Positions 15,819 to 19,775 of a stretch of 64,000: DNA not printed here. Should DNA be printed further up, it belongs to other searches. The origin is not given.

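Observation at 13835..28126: Seven-gene operon with one giant SBP, two complete permease pairs, an NHL-TPR-Yip1 membrane protein and a 1211-aa secreted protein, but no ATPase or regulator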

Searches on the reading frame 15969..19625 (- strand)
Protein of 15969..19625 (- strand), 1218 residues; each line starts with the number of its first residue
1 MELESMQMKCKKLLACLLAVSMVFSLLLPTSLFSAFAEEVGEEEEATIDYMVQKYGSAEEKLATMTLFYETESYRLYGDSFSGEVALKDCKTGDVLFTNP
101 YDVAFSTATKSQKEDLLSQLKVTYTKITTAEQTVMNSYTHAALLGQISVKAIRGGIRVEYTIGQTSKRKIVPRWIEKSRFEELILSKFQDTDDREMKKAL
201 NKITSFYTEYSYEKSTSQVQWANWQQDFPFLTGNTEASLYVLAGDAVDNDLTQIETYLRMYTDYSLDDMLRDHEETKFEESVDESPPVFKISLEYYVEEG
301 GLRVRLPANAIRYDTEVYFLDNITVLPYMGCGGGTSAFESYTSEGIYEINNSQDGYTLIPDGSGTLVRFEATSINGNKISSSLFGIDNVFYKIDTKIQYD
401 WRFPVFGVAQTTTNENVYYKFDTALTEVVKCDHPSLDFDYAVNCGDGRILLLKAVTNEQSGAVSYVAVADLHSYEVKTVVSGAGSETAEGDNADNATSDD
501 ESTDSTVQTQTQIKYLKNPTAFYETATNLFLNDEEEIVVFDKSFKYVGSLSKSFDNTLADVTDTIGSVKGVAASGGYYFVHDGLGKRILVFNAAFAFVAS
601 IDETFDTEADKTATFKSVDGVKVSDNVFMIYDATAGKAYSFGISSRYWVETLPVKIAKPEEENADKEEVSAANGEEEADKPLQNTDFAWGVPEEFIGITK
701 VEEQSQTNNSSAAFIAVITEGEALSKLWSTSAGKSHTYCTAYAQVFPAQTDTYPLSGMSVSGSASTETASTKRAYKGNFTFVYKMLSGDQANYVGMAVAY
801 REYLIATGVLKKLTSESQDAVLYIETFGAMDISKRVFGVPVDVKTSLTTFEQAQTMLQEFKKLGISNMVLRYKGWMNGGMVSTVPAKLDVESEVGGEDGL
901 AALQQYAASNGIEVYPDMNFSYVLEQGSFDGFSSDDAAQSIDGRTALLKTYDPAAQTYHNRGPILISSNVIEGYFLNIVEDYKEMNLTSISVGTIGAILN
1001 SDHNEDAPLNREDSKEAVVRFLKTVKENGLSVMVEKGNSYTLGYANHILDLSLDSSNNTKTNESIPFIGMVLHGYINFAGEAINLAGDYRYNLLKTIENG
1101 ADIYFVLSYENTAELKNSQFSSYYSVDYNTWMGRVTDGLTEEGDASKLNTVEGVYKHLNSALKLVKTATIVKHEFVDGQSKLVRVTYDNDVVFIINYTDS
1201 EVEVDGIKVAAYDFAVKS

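Call 4: search_protein_families(library=pfam, proteins=[window:15969-19625:-], max_evalue=0.01)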
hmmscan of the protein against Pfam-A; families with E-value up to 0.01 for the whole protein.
window:15969-19625:- (1218 aa): 1 family
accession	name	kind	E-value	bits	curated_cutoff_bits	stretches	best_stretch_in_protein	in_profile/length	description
PF18952.6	DUF5696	-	1.6e-146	489.8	25.6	2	710-1214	133-612/612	Family of unknown function (DUF5696)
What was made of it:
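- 15969..19625 (-): DUF5696 protein, 1213-1218 aa. Order of parts: signal or anchor; N-terminal beta-sandwich; (beta/alpha)8 barrel; C-terminal beta domain. The fold is GH129/GH101-like. A lineage-specific, low-confidence insertion maps to window 17535-18356. Call 4: E 1.6e-146.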

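Call 13: search_solved_structures(query=window:15969-19625:-, max_evalue=1)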
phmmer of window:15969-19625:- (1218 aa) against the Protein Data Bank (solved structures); distinct sequences matched with E-value up to 1: 0.
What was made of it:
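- Tried and rejected: phmmer of DUF5696 against PDB sequences found nothing (call 13).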

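Call 15: find_homologous_proteins(query=window:15969-19625:-, max_evalue=0.00001)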
Query window:15969-19625:- (1218 aa): 974 proteins with E <= 0.00001 among 8000 candidates; the best 120 are listed.
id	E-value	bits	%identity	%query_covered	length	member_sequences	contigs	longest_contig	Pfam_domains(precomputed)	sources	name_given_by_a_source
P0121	0.0e+0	2697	100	100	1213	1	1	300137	PF18952.7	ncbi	-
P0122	0.0e+0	2381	88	99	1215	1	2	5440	PF18952.7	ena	-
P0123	0.0e+0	1962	72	99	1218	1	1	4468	PF18952.7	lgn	-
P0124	6.8e-235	801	49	42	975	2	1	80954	PF18952.7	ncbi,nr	ncbi:MAG: DUF5696 domain-containing protein [Firmicutes bacterium]|nr:DUF5696 domain-containing prot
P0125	2.8e-225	769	50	42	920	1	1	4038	PF18952.7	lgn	-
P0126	5.2e-222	758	50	43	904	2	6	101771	PF18952.7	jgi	-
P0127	3.0e-219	749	49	42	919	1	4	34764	PF18952.7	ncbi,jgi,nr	ncbi:MAG: hypothetical protein E7665_09100 [Ruminococcaceae bacterium]|nr:hypothetical protein [Osci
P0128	1.2e-218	747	48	42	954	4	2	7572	PF18952.7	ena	-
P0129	3.4e-217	742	45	44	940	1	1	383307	PF18952.7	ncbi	-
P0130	3.6e-215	735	47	42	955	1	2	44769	PF18952.7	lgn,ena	-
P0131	7.3e-215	734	47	42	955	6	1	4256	PF18952.7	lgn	-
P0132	2.8e-214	733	47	41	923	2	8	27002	PF18952.7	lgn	-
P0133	1.2e-211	724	47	42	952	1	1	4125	PF18952.7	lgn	-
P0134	2.7e-210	719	47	42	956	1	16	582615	PF18952.7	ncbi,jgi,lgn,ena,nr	ncbi:MAG: hypothetical protein E7588_02375 [Ruminococcaceae bacterium]|nr:hypothetical protein [Osci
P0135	8.8e-206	704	45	43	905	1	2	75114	PF18952.7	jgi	-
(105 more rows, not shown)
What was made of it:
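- Checked: A database copy starts 5 codons later (1213 aa; call 15).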

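Call 18: find_encoding_contigs(protein=P0121, flank=10000, max_places=2)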
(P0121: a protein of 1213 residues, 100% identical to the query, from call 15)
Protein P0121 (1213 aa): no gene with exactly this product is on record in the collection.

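Call 23: search_protein_families(library=ncbifam, proteins=[window:15969-19625:-], max_evalue=0.001)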
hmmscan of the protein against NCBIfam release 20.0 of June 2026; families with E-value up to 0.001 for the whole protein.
window:15969-19625:- (1218 aa): 0 families

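Call 25: find_related_loci(query=A1, collection=genome_contigs, flank=10000)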
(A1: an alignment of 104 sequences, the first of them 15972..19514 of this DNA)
Query A1 (1181 aa) in genome_contigs; peptide patterns used: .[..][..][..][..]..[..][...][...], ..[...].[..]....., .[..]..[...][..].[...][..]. (x = any residue, [..] = any of these).
600 stretches matched a pattern (row limit reached: there are more); 517 encode a relative of the query (tblastn E <= 1e-3); the best 80 are kept; 80 distinct loci.
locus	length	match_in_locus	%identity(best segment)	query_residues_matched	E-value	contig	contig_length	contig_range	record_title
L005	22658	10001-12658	48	11-1179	2e-148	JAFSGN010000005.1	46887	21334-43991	MAG: Clostridia bacterium isolate RGIG3122 Goat_Rectum-6__c111724, whole genome shotgun sequence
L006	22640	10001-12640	49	11-1180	3e-143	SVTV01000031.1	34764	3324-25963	MAG: Oscillospiraceae bacterium isolate SIG704 NODE_26289_length_34764_cov_3.030343, whole genome shotgun sequence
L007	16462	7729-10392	45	13-1179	3e-135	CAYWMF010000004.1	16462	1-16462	MAG TPA_asm: uncultured Oscillospiraceae bacterium isolate SRP350583_co2_299 genome assembly, contig: NODE_5117_length_1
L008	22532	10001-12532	44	12-1168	1e-130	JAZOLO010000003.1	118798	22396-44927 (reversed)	MAG: Eubacteriales bacterium isolate T1900045654_YK20190348.MAGScoT_cleanbin_000014 SGB_8229_k141_1659692, whole genome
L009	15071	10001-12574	46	10-1177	9e-130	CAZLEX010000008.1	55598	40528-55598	MAG TPA_asm: uncultured Oscillospiraceae bacterium isolate SRP225648_co1_157 genome assembly, contig: NODE_941_length_55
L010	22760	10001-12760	43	7-1179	8e-129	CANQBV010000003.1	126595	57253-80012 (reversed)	MAG: uncultured Clostridia bacterium isolate Lapin-001__bin61 genome assembly, contig: Lapin-001__NODE_175_length_126595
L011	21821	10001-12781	43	3-1179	3e-127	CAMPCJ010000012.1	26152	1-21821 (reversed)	MAG: uncultured Clostridia bacterium isolate SRR873610_bin.94_metaWRAP_v1.3_MAG genome assembly, contig: NODE_2913_lengt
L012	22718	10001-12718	43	11-1179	5e-127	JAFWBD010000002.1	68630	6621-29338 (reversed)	MAG: Clostridia bacterium isolate RGIG5579 Sheep_Colon.Co__c69375, whole genome shotgun sequence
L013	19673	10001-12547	45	12-1161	3e-126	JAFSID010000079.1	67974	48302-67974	MAG: Clostridia bacterium isolate RGIG3164 Goat_Rectum.Co__c2195273, whole genome shotgun sequence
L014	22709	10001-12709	38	12-1179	5e-126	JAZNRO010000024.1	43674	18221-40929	MAG: Eubacteriales bacterium isolate T1900044816_TS20190282.MAGScoT_cleanbin_000007 SGB_2813_k141_2009805, whole genome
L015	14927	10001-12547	45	12-1161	1e-125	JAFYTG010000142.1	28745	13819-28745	MAG: Clostridia bacterium isolate RGIG7401 Water_buffalos_Cecum.Co__c3069502, whole genome shotgun sequence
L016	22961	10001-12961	43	4-1179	2e-125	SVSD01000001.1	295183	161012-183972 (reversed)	MAG: Oscillospiraceae bacterium isolate SIG660 NODE_313_length_295183_cov_2.877227, whole genome shotgun sequence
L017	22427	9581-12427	43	10-1178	1e-125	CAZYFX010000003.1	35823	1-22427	MAG TPA_asm: uncultured Oscillospiraceae bacterium isolate SRP225648_co1_976 genome assembly, contig: NODE_2305_length_3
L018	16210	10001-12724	42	6-1179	3e-125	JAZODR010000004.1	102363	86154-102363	MAG: Eubacteriales bacterium isolate T1900044751_TS20190417.MAGScoT_cleanbin_000034 SGB_2217_k141_10390, whole genome sh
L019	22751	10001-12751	43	6-1177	3e-125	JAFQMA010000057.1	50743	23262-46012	MAG: Clostridia bacterium isolate RGIG1942 Goat_Cecum.Co__c2955715, whole genome shotgun sequence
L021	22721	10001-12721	43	11-1179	6e-124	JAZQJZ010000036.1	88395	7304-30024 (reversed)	MAG: Eubacteriales bacterium isolate T1900044616_TS20190082.MAGScoT_cleanbin_000020 SGB_852_k141_48568, whole genome sho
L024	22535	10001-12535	43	12-1168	6e-121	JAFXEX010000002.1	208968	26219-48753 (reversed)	MAG: Clostridia bacterium isolate RGIG6353 Sheep_Rectum-4__c25722, whole genome shotgun sequence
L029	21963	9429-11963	42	12-1168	1e-117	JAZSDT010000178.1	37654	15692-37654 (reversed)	MAG: Eubacteriales bacterium isolate T1900044595_TS20190061.MAGScoT_cleanbin_000049 SGB_661_k141_1055168, whole genome s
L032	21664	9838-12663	41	7-1177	8e-117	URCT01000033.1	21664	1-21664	uncultured Clostridiales bacterium isolate UMGS882 genome assembly, contig: NODE_1571_length_21664_cov_3.193207, whole g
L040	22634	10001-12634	40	23-1167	4e-110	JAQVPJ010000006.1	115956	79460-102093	MAG: Eubacteriales bacterium isolate STF1_200 NODE_219_length_115956_cov_5.403638_Sandtown_F1, whole genome shotgun sequ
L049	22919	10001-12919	40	2-1174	1e-105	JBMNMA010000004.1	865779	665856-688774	MAG: Eubacteriales bacterium isolate SBF912LR0HQ0076 contig_42409, whole genome shotgun sequence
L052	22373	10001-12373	39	61-1164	7e-104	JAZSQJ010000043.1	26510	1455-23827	MAG: Eubacteriales bacterium isolate T1900044543_TS20190009.MAGScoT_cleanbin_000018 SGB_92_k141_2739982, whole genome sh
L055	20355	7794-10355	40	2-1142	5e-103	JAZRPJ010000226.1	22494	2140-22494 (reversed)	MAG: Candidatus Flemingiibacterium sp. isolate T1900045380_YK20190070.MAGScoT_cleanbin_000017 SGB_6884_k141_580239, whol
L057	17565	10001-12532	39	5-1142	7e-102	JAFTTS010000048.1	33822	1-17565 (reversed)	MAG: Clostridia bacterium isolate RGIG4141 Roe_deer_Colon-1__c278434, whole genome shotgun sequence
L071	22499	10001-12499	40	1-1139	4e-100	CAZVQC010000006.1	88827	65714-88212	MAG TPA_asm: uncultured Ruminococcus sp. isolate SRP350583_co1_28 genome assembly, contig: NODE_324_length_88827_cov_22.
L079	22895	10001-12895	39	12-1177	2e-99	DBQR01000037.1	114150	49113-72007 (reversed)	MAG TPA_asm: Clostridiales bacterium UBA1389 UBA1389_contig_5629, whole genome shotgun sequence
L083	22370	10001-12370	38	61-1162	1e-98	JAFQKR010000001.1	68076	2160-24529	MAG: Clostridia bacterium isolate RGIG1907 Goat_Cecum.Co__c104218, whole genome shotgun sequence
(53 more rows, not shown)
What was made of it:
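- At least 517 species-representative genomes encode a DUF5696 relative (call 25). It occurs in both host-associated and groundwater or digester MAGs (call 25).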

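Call 29: search_protein_families(library=pfam, proteins=[L083:433-1440:+, L012:1185-2237:+, L040:15972-17585:-, L011:1758-2204:+, L079:2-604:+, L021:14913-16013:-, L057:362-1528:+, L008:16292-17017:-, L071:1164-2129:-, L024:14781-15983:+], max_evalue=0.001)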
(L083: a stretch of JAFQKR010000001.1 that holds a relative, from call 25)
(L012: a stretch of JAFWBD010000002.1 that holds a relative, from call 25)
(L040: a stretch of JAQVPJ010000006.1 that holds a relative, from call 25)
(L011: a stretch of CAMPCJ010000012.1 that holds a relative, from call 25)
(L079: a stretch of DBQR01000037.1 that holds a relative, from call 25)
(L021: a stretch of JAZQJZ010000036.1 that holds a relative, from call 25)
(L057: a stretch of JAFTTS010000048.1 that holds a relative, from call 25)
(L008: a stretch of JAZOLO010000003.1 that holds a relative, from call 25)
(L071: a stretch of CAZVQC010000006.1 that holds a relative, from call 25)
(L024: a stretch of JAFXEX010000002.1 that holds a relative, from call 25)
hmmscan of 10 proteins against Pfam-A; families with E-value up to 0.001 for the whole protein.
L083:433-1440:+ (335 aa): 1 family
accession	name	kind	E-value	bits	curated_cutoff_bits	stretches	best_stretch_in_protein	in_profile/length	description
PF02557.22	VanY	-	2.1e-15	57.1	25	1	133-250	2-131/132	D-alanyl-D-alanine carboxypeptidase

L012:1185-2237:+ (350 aa): 7 families
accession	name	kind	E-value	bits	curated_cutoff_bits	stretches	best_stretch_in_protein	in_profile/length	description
PF03054.22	tRNA_Me_trans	-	3.9e-55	187.1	20.6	1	3-187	1-201/202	tRNA methyl transferase HUP domain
PF20259.3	tRNA_Me_trans_M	-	9.1e-16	57.6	27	1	204-255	12-65/66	tRNA methyl transferase PRC-barrel domain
PF20258.4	tRNA_Me_trans_C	-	8.7e-10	39.2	20.6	1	263-338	2-77/77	Aminomethyltransferase beta-barrel domain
PF02540.23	NAD_synthase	-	0.00014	21.5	21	1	3-57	19-77/242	NAD synthase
PF06508.19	QueC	-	0.00027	20.9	22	0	4-58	1-57/210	Queuosine biosynthesis protein QueC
PF24167.1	DUF7411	-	0.00042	20.4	28.7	0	5-68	3-65/194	Family of unknown function (DUF7411)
PF02568.20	ThiI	-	0.00073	19.6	20.5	0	2-50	3-54/197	Thiamine biosynthesis protein (ThiI)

L040:15972-17585:- (537 aa): 4 families
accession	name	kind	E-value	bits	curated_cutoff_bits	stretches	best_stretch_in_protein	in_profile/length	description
PF00005.33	ABC_tran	-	1.9e-42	145.6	25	2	18-184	2-137/137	ABC transporter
PF12848.13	ABC_tran_Xtn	-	6.2e-20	71.5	25.9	1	224-302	1-77/85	ABC transporter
PF13304.12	AAA_21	-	9.8e-17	62.4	27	2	30-74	2-58/304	AAA domain, putative AbiEii toxin, Type IV TA system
PF02463.25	SMC_N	-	7.7e-11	42.3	40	0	249-511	87-213/220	RecF/RecN/SMC N terminal domain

L011:1758-2204:+ (148 aa): 1 family
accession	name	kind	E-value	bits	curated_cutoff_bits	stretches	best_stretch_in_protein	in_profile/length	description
PF00075.30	RNase_H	-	5.5e-44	150.2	25.8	1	2-140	2-139/141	RNase H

L079:2-604:+ (200 aa): 1 family
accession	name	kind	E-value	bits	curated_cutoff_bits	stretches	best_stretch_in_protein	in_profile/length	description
PF02775.26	TPP_enzyme_C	-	2.4e-08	34.4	21.9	1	5-96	65-149/151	Thiamine pyrophosphate enzyme, C-terminal TPP binding domain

L021:14913-16013:- (366 aa): 4 families
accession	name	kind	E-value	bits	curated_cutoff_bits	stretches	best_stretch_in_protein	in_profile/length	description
PF13088.12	BNR_2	-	2.1e-22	80.3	31.4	1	140-339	85-275/277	BNR repeat-like domain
PF02012.26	BNR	-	1.1e-15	55.4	27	0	141-151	2-12/12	BNR/Asp-box repeat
PF15902.12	Sortilin-Vps10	-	5e-09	35.9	33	0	253-347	5-90/446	Sortilin, neurotensin receptor 3,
PF24316.1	Tli3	-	2.6e-07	31.5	27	0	5-66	39-102/129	T6SS Tli3 immunity protein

L057:362-1528:+ (388 aa): 2 families
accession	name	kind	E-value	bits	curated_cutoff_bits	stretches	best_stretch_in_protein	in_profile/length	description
PF00266.25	Aminotran_5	-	6.3e-80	269.4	21.5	1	6-367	1-370/371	Aminotransferase class-V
PF01212.27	Beta_elim_lyase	-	0.00057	19.7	27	1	66-206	49-199/288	Beta-eliminating lyase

L008:16292-17017:- (241 aa): 1 family
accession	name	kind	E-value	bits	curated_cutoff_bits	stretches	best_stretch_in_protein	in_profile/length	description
PF01171.26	ATP_bind_3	-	1.2e-17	64.6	27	1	26-203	2-176/182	PP-loop family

L071:1164-2129:- (321 aa): 3 families
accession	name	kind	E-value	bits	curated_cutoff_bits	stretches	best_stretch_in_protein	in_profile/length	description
PF00480.26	ROK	-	3e-61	208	22.9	1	3-319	1-290/294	ROK family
PF00370.27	FGGY_N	-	5.8e-06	26.5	28.8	1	2-72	1-79/245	FGGY family of carbohydrate kinases, N-terminal domain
PF05378.19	Hydant_A_N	-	0.00066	19.9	25.2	0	4-73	2-67/176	Hydantoinase/oxoprolinase N-terminal region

L024:14781-15983:+ (400 aa): 1 family
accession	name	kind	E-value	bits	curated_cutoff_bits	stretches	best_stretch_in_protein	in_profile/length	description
PF01594.21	AI-2E_transport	-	1.9e-60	205.3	34.3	1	25-368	3-326/327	AI-2E family transporter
